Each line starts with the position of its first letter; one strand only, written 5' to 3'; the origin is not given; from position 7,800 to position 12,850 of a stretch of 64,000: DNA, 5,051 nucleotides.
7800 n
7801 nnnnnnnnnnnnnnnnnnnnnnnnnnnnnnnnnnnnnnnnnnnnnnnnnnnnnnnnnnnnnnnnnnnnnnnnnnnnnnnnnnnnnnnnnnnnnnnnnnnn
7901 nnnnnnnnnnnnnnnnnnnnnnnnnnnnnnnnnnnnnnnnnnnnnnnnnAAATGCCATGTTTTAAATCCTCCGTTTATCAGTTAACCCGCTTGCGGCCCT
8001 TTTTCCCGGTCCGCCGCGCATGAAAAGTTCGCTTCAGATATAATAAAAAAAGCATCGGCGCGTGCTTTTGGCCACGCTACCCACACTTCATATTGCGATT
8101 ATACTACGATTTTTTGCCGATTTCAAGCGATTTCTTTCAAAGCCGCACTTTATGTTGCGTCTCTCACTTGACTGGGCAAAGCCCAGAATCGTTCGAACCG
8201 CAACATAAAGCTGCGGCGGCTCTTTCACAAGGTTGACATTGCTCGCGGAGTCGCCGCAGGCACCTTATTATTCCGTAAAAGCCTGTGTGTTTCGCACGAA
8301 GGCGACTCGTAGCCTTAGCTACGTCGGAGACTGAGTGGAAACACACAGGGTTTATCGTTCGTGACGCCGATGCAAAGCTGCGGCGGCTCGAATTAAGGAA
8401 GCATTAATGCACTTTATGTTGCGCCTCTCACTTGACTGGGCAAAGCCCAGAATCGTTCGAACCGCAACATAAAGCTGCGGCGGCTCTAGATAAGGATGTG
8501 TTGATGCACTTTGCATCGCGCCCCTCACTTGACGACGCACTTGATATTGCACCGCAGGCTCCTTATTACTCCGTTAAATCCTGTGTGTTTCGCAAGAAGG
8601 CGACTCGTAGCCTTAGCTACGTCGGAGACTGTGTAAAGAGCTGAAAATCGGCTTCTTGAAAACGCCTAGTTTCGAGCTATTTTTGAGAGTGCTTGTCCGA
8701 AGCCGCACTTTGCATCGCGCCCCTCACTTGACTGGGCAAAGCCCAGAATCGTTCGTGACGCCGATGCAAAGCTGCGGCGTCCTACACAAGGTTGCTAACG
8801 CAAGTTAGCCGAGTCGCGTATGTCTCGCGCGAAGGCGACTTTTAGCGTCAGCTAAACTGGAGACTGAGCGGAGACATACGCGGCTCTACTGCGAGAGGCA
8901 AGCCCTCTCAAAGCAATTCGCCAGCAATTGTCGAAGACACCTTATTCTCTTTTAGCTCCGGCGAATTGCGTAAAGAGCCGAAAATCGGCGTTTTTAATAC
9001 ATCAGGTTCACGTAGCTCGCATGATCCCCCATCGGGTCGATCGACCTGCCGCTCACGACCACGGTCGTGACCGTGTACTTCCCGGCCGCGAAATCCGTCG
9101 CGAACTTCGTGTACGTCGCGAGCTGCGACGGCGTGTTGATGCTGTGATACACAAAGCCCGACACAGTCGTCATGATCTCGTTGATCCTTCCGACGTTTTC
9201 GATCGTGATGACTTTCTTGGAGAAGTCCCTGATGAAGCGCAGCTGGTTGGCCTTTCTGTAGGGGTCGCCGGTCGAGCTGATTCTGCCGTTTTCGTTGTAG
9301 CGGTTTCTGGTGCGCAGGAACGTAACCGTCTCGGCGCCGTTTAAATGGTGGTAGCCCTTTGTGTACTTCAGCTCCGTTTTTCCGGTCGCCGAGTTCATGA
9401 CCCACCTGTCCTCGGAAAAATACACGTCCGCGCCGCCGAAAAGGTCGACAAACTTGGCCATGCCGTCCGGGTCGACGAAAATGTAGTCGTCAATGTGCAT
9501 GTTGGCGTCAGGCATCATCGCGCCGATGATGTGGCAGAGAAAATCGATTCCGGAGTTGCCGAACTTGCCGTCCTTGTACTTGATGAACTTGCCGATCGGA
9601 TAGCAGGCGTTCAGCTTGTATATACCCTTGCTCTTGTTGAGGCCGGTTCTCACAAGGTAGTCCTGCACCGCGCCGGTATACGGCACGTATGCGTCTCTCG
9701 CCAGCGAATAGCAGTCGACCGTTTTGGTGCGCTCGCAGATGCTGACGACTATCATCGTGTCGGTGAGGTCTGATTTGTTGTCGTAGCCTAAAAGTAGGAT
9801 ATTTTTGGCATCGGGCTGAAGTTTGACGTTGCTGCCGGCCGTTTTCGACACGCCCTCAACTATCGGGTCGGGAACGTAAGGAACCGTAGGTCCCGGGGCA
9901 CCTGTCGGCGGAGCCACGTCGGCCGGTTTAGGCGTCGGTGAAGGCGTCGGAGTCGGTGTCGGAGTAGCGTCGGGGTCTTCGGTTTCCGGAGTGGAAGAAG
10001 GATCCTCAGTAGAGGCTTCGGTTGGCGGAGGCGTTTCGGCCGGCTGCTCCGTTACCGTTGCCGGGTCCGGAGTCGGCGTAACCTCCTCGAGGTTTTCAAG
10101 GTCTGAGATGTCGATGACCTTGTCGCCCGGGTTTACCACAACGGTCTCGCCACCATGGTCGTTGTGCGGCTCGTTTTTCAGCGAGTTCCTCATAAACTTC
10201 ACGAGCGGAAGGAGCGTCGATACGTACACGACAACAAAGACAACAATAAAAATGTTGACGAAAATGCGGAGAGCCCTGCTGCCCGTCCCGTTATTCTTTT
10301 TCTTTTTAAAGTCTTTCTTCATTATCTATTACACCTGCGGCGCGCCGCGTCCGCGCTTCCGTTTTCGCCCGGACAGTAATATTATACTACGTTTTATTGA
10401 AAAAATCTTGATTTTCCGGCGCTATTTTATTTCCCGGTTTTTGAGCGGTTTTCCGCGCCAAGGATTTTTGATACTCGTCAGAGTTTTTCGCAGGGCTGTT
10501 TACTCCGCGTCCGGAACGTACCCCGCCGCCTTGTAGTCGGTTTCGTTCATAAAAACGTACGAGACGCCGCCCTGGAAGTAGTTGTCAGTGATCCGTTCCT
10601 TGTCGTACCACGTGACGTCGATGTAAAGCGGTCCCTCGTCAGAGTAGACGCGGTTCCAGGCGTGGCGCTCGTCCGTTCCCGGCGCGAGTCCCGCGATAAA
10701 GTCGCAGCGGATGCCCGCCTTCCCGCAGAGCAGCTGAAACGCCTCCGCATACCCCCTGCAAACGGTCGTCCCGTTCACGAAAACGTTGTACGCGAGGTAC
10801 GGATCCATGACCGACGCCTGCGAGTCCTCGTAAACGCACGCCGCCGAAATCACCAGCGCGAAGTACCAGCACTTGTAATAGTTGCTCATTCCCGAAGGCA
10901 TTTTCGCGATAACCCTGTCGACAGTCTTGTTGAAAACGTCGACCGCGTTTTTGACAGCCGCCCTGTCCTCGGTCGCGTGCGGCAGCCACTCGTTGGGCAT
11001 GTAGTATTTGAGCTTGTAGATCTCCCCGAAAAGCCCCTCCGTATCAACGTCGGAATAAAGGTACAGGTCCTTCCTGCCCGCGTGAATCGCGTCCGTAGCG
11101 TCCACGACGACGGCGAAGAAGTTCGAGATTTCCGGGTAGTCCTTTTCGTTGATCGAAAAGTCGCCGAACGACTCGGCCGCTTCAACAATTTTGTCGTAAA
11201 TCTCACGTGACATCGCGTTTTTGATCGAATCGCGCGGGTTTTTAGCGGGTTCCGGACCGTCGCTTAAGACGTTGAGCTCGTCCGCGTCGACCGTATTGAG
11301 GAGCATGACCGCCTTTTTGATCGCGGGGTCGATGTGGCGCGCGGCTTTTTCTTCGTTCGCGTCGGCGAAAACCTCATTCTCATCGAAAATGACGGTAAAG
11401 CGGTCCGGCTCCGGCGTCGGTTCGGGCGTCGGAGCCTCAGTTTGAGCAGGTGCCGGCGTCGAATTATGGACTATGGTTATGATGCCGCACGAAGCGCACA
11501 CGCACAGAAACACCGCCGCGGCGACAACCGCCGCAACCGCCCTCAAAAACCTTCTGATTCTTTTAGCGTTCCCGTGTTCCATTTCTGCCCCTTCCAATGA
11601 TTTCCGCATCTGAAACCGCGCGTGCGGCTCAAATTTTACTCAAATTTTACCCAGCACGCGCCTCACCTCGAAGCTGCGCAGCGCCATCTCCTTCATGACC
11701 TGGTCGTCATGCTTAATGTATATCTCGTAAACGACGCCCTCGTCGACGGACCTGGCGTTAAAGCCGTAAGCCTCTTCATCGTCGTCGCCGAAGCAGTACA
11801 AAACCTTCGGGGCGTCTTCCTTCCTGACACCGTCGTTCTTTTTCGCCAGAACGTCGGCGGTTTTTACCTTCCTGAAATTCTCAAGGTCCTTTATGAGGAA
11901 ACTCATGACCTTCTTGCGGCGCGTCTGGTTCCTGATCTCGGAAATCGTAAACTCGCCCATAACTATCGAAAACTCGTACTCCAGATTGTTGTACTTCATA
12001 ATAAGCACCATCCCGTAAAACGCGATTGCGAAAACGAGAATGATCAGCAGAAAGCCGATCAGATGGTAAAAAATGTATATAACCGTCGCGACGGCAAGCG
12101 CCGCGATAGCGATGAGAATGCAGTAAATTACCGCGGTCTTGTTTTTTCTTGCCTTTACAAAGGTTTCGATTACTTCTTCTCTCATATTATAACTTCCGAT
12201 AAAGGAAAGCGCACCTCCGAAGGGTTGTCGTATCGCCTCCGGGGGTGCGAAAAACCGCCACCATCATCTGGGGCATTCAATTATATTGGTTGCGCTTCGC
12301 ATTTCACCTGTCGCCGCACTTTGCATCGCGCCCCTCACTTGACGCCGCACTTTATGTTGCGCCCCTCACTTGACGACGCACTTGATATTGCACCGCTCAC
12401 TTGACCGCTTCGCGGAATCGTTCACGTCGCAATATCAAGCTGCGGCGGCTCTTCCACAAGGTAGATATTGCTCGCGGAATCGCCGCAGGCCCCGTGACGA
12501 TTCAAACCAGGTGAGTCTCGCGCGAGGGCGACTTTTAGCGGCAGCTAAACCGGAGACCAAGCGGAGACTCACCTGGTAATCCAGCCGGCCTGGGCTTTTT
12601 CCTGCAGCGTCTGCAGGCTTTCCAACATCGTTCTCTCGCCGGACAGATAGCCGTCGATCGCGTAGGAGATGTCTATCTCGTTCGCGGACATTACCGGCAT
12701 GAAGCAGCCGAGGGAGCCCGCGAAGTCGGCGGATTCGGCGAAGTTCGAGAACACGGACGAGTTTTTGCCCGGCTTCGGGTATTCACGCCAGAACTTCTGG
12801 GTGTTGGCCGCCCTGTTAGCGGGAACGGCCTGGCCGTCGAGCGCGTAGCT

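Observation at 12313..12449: Mini-array of 3x tandem 31-nt units followed by a single matching right arm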

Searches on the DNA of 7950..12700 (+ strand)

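Call 12: search_rna_families(source=window, start=7950, end=12700, threshold=evalue, max_evalue=10)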
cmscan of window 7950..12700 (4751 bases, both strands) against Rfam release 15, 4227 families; matches with E-value up to 10: 4.
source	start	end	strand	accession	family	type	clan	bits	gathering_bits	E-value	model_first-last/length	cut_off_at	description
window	9987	10063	+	RF02459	Virus_CITE_4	Cis-reg;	-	22.3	40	0.38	1-85/85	no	Necrovirus cap-independent translation element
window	11752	11790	-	RF01420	snoR113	Gene; snRNA; snoRNA; CD-box;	-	16.8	47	7.1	1-103/103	no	Small nucleolar RNA snoR113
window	9731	9788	-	RF01129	sR44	Gene; snRNA; snoRNA; CD-box;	-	15.9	45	1.7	1-55/55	no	Small nucleolar RNA sR44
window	12327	12442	-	RF03068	RT-3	Gene; sRNA;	-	13.5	40.5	8.1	1-148/148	no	RT-3 RNA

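Call 64: build_rna_model(alignment_id=A2, structure=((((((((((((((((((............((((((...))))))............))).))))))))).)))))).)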
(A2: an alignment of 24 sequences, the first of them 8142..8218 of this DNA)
Model R1 built from alignment A2 (24 sequences, 78 columns); structure: as given.
model positions 78; base pairs 24; branch points 0; effective number of sequences 1.42; information 0.725 bits per position. Calibrated on 0.2 Mb of random sequence (short: E-values are rough).
structure used (alignment columns):
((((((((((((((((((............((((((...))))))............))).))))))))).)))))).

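Call 65: build_rna_model(alignment_id=A3, structure=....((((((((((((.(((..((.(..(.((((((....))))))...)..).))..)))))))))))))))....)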
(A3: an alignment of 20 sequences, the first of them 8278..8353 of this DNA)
Model R2 built from alignment A3 (20 sequences, 77 columns); structure: as given.
model positions 76; base pairs 25; branch points 0; effective number of sequences 1.52; information 0.743 bits per position. Calibrated on 0.2 Mb of random sequence (short: E-values are rough).
structure used (alignment columns):
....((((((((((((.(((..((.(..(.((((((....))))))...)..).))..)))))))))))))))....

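Call 66: search_with_rna_model(model_id=R1, sources=[window, L004, L005, L006, L007, L008, L009, L010, L011, L012, L014, L015, L016, L017, L018, L019, L020, L021, L022, L023, L024, L027, L028, L031, L032, L034, L036], max_evalue=1)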
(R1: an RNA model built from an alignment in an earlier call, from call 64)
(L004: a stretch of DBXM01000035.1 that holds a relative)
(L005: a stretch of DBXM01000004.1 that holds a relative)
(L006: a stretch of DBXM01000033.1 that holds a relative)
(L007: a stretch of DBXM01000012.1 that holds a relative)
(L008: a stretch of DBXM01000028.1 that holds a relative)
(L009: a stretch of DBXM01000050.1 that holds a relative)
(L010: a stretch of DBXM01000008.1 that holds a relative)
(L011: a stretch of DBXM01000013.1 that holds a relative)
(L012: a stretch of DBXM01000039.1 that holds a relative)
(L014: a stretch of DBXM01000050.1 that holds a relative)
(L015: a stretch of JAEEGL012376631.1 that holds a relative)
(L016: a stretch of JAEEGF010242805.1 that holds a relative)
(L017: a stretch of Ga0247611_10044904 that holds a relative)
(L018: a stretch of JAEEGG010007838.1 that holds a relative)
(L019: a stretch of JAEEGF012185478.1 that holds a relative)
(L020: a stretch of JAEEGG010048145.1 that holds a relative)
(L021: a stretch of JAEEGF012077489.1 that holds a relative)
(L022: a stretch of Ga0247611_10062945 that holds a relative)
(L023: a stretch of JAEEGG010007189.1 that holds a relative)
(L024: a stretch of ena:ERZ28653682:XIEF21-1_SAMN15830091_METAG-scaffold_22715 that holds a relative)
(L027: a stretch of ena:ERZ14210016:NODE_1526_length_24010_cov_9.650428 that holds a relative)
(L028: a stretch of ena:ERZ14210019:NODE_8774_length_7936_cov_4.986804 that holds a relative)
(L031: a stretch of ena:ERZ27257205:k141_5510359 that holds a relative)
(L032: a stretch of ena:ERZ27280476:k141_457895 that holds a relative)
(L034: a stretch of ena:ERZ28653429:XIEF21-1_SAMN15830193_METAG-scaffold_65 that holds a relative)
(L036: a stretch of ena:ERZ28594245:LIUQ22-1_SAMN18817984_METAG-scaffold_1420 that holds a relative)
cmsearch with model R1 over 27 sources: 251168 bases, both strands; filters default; matches with E-value up to 1: 71.
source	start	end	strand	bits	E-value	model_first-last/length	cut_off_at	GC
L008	2318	2395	+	107.1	9.1e-23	1-78/78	no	0.62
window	8702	8779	+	106.6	1.2e-22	1-78/78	no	0.63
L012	2352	2429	-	106.6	1.2e-22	1-78/78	no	0.63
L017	3706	3783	+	106.6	1.2e-22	1-78/78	no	0.63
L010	5100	5177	-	105.6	2e-22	1-78/78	no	0.58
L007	7890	7967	-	105.5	2.2e-22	1-78/78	no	0.58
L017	4263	4340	+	105.5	2.2e-22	1-78/78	no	0.58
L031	3114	3191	-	105.5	2.2e-22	1-78/78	no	0.58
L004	7916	7993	+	105.5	2.2e-22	1-78/78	no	0.6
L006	2622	2699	-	105.5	2.2e-22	1-78/78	no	0.6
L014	1041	1118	+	105.2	2.6e-22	1-78/78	no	0.63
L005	7064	7141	-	105.1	2.8e-22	1-78/78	no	0.6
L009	2170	2247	+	103.6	6.4e-22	1-78/78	no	0.62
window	8142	8218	+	101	2.7e-21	1-78/78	no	0.55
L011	68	144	-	101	2.7e-21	1-78/78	no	0.55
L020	6800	6876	+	101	2.7e-21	1-78/78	no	0.55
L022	3647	3723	+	101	2.7e-21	1-78/78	no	0.55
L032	3281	3358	-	97.8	1.6e-20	1-78/78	no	0.55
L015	455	531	-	96.3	3.6e-20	1-78/78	no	0.56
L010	4662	4735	-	91.4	5.6e-19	1-78/78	no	0.66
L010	4940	5013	-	89.2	1.8e-18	1-78/78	no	0.66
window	8406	8482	+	88.3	3.1e-18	1-78/78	no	0.52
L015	223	296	-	83.6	4.2e-17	1-78/78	no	0.61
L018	281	354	+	83.6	4.2e-17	1-78/78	no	0.61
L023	11255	11329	-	80.7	2.1e-16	1-78/78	no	0.59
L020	6928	7000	+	75.4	3.9e-15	1-78/78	no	0.56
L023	11590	11662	+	75.4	3.9e-15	1-78/78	no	0.56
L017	3804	3967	+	47.9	1.7e-08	1-78/78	no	0.5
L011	69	145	+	43.3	2.2e-07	1-78/78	no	0.53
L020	6799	6875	-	43.3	2.2e-07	1-78/78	no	0.53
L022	3646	3722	-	43.3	2.2e-07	1-78/78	no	0.53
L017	4262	4339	-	40.4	1.1e-06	1-78/78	no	0.58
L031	3115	3192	+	40.4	1.1e-06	1-78/78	no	0.58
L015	456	532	+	40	1.4e-06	1-78/78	no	0.55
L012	2353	2430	+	39.9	1.5e-06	1-78/78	no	0.62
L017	3705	3782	-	39.9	1.5e-06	1-78/78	no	0.62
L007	7891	7968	+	38.8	2.7e-06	1-78/78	no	0.56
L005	7065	7142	+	37.5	5.6e-06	1-78/78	no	0.6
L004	7915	7992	-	36.8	8.5e-06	1-78/78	no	0.6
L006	2623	2700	+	36.8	8.5e-06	1-78/78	no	0.6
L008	2317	2394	-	36.8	8.5e-06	1-78/78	no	0.6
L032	3282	3359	+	36.4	1e-05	1-78/78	no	0.55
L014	1040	1117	-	36.1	1.2e-05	1-78/78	no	0.62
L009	2169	2246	-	36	1.3e-05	1-78/78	no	0.62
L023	11256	11330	+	35.1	2.2e-05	1-78/78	no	0.59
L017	4419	4453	-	28.7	0.00074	23-57/78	no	0.49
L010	4941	5014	+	28.4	0.0009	1-78/78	no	0.65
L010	4663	4736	+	27.6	0.0014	1-78/78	no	0.66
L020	6927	6999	-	25.2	0.0051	1-78/78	no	0.56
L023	11589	11661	-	25.2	0.0051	1-78/78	no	0.56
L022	3744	3787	+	22.2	0.027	1-48/78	3'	0.52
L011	1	47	-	22.1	0.029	1-56/78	3'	0.53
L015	224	297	+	21.9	0.033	1-78/78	no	0.61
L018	280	353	-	21.9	0.033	1-78/78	no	0.61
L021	5571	5650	+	21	0.054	1-78/78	no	0.6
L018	143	222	+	19.5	0.12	1-78/78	no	0.56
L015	355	434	-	18.4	0.23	1-78/78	no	0.59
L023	11745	11828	+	16.9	0.52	1-78/78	no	0.54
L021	43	126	+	16.9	0.53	1-78/78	no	0.55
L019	418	466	-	16.4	0.71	1-78/78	no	0.59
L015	127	202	-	16.4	0.71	1-78/78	no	0.58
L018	375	450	+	16.4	0.71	1-78/78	no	0.58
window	8503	8554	+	16.3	0.74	1-78/78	no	0.56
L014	1277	1350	+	16.3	0.75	1-78/78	no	0.57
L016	4463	4536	-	16.2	0.8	12-65/78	no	0.57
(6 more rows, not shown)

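Call 67: search_with_rna_model(model_id=R2, sources=[window, L004, L005, L006, L007, L008, L009, L010, L011, L012, L014, L015, L016, L017, L018, L019, L020, L021, L022, L023, L024, L027, L028, L031, L032, L034, L036], max_evalue=1)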
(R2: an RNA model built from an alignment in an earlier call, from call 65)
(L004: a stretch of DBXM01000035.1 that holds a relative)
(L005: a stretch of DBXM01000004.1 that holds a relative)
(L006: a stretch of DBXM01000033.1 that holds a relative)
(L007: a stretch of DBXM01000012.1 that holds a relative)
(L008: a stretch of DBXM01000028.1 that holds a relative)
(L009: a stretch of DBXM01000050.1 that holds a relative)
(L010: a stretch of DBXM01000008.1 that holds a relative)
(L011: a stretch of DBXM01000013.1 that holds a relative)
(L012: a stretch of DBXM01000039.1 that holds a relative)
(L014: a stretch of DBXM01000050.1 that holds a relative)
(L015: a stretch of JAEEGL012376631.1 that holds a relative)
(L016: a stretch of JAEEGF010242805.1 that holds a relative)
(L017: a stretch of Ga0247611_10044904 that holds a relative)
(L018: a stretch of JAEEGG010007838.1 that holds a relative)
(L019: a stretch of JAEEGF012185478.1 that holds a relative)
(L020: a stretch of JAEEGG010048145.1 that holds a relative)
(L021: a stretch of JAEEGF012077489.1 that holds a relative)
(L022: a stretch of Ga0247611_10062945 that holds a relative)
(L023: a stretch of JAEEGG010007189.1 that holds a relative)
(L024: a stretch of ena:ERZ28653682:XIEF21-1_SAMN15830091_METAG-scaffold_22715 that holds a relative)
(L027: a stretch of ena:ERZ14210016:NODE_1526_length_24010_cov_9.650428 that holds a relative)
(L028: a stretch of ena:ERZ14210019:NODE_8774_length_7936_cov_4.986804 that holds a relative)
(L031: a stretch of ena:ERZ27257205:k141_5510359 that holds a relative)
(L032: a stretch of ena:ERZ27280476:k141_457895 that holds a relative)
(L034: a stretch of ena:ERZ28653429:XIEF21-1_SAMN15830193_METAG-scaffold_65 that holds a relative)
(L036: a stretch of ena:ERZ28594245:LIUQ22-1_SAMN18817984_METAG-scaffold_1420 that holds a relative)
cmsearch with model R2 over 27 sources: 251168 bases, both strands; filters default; matches with E-value up to 1: 40.
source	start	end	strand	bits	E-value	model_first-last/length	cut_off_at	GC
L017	4027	4102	+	101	2.3e-29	1-76/76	no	0.57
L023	11150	11225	-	100.7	3e-29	1-76/76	no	0.55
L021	193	268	+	99.9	5.4e-29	1-76/76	no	0.54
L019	184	259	-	99.5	7.3e-29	1-76/76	no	0.55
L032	2942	3017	-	98.5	1.5e-28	1-76/76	no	0.57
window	8811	8886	+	96.8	5.3e-28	1-76/76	no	0.58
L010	4833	4908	-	96.8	5.3e-28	1-76/76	no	0.58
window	12504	12579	+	96.4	7.4e-28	1-76/76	no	0.58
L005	6010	6085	-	96.3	7.7e-28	1-76/76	no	0.58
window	8278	8353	+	96.1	9.1e-28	1-76/76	no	0.53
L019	321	396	-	96.1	9.1e-28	1-76/76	no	0.53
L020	7060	7135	+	96.1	9.1e-28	1-76/76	no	0.53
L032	3146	3221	-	96.1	9.1e-28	1-76/76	no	0.53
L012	2247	2322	-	95.9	1e-27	1-76/76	no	0.66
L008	2410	2485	+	95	2e-27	1-76/76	no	0.63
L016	4370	4444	-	94.2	3.7e-27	1-76/76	no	0.48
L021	20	94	+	92.4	1.5e-26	1-76/76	no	0.48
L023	11722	11796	+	92.4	1.5e-26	1-76/76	no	0.48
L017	3859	3935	+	92.3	1.5e-26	1-76/76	no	0.48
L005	6975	7049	-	90.5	5.7e-26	1-76/76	no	0.49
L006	2515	2590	-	85.6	2.3e-24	1-76/76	no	0.55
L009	2279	2354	+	85.5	2.5e-24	1-76/76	no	0.55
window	8576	8648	+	39.2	2.4e-09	1-76/76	no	0.47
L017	4027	4102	-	35.8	3e-08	1-76/76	no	0.57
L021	193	268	-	34.7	6.9e-08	1-76/76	no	0.54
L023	11150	11225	+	33.3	2e-07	1-76/76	no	0.55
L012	2247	2322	+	33.2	2.1e-07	1-76/76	no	0.66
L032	2942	3017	+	31.6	6.5e-07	1-76/76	no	0.57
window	8278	8353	-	31.5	7.5e-07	1-76/76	no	0.53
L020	7060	7135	-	31.5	7.5e-07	1-76/76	no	0.53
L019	184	259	+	30.5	1.5e-06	1-76/76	no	0.55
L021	20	94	-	29.9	2.4e-06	1-76/76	no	0.48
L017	3859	3935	-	29.8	2.6e-06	1-76/76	no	0.48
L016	4370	4444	+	28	9.6e-06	1-76/76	no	0.48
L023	11722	11796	-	28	9.6e-06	1-76/76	no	0.48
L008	2410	2485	-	23.1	0.00037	1-76/76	no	0.63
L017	4480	4504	+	18.8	0.0097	1-25/76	3'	0.52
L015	241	333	-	17.2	0.03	1-76/76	no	0.56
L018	244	336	+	17.2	0.03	1-76/76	no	0.56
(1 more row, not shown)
